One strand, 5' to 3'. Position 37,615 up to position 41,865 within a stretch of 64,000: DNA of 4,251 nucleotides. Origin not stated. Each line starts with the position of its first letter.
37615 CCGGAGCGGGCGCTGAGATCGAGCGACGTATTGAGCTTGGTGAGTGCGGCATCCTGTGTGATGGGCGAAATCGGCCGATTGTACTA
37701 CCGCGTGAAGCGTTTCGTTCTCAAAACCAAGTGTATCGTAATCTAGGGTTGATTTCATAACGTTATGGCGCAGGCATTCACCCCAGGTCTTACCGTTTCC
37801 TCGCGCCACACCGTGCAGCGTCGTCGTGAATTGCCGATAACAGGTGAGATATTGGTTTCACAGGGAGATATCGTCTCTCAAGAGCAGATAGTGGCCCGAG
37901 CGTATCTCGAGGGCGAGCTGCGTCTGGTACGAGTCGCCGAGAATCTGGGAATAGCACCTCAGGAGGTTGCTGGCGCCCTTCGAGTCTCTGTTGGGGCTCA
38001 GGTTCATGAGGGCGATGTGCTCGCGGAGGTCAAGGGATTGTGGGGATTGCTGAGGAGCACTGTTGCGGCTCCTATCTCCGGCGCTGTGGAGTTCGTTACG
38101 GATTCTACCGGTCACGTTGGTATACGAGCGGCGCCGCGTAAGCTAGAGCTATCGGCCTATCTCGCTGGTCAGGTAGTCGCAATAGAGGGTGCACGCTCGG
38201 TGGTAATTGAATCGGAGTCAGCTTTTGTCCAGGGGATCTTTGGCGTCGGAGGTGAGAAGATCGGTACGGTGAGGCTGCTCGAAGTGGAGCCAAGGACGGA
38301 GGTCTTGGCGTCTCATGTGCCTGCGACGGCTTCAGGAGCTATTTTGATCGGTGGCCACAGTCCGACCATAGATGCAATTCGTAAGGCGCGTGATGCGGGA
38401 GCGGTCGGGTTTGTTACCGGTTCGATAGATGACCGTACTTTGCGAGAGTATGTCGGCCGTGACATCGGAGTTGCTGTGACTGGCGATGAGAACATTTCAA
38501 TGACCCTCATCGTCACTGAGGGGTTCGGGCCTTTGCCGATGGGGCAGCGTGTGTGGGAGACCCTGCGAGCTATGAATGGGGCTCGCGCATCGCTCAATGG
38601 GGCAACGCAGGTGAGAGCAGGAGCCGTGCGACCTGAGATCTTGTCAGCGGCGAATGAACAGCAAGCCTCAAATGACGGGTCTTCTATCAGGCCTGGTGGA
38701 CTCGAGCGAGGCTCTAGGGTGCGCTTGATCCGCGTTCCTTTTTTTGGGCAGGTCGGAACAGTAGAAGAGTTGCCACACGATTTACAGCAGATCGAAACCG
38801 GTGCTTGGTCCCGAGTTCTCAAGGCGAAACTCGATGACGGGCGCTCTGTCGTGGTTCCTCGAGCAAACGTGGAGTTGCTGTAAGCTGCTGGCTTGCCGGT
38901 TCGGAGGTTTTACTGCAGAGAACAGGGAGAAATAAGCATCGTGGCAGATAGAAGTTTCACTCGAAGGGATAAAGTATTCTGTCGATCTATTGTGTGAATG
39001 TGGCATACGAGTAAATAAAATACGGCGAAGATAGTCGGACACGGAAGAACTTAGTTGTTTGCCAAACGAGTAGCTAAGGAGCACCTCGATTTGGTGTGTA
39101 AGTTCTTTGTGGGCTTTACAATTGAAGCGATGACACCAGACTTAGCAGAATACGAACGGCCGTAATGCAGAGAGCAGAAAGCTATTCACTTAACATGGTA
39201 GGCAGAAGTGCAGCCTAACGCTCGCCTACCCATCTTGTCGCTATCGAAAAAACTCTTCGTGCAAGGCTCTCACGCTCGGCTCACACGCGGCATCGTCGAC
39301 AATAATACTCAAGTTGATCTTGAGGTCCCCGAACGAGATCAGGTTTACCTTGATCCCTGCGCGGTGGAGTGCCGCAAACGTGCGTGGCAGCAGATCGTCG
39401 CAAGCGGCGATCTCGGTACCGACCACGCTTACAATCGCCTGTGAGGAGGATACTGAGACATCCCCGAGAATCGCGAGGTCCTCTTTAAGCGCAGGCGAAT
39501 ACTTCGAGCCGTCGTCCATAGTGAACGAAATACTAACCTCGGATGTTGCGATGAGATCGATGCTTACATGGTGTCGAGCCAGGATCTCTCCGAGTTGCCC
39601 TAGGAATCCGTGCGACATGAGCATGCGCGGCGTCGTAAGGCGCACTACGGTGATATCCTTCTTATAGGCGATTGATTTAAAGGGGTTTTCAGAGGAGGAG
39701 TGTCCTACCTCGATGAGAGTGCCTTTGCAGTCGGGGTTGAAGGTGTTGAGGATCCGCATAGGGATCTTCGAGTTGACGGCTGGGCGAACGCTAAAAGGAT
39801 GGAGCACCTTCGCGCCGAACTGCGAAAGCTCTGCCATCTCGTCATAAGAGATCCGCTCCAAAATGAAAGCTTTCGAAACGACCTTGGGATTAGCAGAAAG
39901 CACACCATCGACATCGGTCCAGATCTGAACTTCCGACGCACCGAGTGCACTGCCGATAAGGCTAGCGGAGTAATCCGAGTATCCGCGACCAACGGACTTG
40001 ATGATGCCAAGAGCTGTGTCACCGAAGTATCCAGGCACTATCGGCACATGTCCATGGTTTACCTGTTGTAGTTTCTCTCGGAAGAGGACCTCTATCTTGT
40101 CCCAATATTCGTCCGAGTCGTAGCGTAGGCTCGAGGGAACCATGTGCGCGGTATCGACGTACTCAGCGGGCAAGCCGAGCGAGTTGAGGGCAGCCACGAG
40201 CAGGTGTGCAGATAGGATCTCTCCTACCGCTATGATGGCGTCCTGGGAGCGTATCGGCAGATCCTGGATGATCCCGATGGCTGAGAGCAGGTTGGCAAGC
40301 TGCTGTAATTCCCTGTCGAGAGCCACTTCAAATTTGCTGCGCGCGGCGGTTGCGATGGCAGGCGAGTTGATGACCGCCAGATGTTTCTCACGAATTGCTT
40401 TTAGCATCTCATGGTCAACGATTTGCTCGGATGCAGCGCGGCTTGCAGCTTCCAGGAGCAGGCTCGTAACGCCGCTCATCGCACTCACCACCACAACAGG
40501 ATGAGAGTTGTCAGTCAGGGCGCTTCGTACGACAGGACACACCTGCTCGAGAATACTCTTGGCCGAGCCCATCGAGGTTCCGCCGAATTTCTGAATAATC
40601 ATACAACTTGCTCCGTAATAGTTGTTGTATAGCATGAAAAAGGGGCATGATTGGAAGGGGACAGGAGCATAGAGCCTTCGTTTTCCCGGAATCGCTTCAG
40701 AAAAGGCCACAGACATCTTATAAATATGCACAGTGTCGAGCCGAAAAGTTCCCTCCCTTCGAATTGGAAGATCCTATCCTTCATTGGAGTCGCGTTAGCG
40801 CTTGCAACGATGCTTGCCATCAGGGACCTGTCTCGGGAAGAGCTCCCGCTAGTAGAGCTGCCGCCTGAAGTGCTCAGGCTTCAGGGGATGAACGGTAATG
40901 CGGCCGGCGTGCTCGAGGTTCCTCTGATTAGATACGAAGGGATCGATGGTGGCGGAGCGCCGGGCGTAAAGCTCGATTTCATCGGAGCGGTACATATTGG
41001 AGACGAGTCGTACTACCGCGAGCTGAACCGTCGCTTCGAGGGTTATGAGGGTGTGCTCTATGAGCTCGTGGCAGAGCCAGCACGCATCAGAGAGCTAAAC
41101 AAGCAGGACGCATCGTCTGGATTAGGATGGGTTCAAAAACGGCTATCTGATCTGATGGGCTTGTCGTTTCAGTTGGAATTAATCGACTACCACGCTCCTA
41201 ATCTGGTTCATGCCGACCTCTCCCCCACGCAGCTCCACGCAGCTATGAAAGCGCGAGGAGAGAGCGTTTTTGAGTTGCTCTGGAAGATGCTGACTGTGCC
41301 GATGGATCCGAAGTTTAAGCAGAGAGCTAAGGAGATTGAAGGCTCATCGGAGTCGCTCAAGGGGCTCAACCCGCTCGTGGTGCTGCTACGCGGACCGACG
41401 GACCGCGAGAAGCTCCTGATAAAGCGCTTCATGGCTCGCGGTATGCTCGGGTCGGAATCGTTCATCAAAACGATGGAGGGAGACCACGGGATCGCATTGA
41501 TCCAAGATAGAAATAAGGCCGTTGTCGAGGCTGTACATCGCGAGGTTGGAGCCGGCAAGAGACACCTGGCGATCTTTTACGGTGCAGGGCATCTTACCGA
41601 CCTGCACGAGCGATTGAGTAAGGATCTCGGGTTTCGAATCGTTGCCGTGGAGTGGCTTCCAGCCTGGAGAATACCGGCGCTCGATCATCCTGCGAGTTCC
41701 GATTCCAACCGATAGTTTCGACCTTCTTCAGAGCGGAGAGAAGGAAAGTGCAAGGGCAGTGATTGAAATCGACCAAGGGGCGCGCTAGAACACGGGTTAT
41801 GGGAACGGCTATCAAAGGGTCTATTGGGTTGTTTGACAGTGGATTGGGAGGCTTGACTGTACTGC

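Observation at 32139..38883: Seven-gene translationally coupled cassette: four unassignable membrane proteins + GlmL-type ASKHA ATPase + barrel-sandwich/KOW protein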

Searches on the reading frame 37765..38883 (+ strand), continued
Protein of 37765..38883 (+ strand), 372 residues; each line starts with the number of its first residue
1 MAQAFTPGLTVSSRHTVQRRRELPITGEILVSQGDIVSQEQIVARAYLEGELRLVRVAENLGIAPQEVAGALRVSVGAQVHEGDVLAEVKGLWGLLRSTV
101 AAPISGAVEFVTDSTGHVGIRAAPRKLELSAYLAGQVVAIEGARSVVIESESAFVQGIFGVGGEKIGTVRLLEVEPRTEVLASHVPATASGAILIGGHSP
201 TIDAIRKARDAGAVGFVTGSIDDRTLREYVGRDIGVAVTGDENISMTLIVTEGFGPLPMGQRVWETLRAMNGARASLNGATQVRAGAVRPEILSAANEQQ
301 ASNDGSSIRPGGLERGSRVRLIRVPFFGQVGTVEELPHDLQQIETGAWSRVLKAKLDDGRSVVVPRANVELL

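Call 85: search_dna_similar(query=window:37765-38883:+, collection=plasmids, mode=protein, max_evalue=0.001, max_rows=10)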
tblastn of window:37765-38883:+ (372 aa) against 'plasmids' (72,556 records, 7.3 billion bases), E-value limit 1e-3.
No match.

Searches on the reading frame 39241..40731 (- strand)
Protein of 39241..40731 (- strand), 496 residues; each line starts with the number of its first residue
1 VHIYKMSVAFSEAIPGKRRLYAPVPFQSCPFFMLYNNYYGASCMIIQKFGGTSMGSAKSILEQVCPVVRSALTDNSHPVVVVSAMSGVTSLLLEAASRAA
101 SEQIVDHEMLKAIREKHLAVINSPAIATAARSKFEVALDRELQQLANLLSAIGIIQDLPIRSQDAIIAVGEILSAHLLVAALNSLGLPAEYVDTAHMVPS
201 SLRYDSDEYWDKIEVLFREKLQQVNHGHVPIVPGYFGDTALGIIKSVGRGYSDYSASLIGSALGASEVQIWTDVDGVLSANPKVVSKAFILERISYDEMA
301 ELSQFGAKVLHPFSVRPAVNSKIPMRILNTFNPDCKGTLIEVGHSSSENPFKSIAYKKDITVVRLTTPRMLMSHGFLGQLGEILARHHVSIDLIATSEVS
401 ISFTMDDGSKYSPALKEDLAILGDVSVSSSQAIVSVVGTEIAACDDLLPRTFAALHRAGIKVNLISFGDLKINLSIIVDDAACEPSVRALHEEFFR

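Call 35: search_protein_families(library=pfam, proteins=[window:39241-40731:-], max_evalue=0.01)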
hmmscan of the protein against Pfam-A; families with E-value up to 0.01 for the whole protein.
window:39241-40731:- (496 aa): 4 families
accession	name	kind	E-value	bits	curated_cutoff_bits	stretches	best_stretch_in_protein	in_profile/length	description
PF00696.33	AA_kinase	-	8.3e-48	163.6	24.9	1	45-329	3-234/234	Amino acid kinase family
PF22468.2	ACT_9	-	7.2e-17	61.3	27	2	434-494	1-61/61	ACT domain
PF13840.12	ACT_7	-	0.0015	18.8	27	0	430-492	5-65/65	ACT domain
PF01842.31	ACT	-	0.0079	16.4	27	0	374-406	11-47/66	ACT domain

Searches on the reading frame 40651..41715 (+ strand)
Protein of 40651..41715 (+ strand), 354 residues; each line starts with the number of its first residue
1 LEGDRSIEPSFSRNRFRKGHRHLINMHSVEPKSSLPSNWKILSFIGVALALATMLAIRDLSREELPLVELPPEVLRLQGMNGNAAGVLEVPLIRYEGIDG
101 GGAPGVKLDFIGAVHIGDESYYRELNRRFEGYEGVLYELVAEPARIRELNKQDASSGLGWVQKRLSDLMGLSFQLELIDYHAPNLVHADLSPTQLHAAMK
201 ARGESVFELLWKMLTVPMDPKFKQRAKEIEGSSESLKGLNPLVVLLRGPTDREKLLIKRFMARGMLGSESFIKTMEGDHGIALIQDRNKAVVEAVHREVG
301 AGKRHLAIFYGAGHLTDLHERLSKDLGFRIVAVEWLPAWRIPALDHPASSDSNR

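Call 35: search_protein_families(library=pfam, proteins=[window:40651-41715:+], max_evalue=0.01)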
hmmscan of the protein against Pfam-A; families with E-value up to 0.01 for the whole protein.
window:40651-41715:+ (354 aa): 1 family
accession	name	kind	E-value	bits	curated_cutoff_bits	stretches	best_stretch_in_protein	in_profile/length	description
PF01963.22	TraB_PrgY_gumN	-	0.0099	16.2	26.8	0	111-316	15-245/263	TraB/PrgY/gumN family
